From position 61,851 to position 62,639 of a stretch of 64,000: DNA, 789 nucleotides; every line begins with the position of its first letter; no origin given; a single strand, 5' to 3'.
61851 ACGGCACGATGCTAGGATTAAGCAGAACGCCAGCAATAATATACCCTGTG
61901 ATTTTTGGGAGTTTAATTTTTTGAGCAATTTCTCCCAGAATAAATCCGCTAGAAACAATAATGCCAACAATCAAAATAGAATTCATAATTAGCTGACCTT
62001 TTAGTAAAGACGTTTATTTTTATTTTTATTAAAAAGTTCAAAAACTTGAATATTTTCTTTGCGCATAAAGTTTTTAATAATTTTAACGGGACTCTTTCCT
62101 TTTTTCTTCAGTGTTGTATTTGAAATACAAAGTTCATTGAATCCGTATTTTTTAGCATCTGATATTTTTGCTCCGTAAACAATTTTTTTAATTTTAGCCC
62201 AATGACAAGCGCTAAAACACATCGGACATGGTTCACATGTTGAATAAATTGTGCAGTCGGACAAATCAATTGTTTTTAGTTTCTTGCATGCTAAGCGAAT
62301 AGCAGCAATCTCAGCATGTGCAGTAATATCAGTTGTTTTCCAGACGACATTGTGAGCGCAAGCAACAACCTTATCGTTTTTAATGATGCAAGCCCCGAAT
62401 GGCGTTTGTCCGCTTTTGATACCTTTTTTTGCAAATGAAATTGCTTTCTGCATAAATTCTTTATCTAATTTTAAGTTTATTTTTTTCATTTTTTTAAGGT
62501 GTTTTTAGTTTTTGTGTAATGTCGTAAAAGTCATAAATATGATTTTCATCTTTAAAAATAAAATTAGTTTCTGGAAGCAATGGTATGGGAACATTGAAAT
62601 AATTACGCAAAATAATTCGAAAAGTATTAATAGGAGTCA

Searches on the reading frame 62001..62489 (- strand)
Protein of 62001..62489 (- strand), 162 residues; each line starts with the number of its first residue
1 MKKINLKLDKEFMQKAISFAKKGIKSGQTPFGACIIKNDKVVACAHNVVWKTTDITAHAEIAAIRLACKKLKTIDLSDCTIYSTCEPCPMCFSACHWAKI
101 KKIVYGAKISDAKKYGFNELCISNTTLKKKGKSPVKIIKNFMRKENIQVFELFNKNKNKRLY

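Call 35: search_protein_families(library=pfam, proteins=[window:62001-62489:-], max_evalue=0.001)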
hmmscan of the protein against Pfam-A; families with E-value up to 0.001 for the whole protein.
window:62001-62489:- (162 aa): 2 families
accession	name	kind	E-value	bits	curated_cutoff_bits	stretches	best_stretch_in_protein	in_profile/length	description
PF00383.29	dCMP_cyt_deam_1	-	2.3e-27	95.3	25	1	8-106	3-101/102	Cytidine and deoxycytidylate deaminase zinc-binding region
PF14437.12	MafB19-deam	-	2.9e-26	92.5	27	1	10-144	4-140/142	MafB19-like deaminase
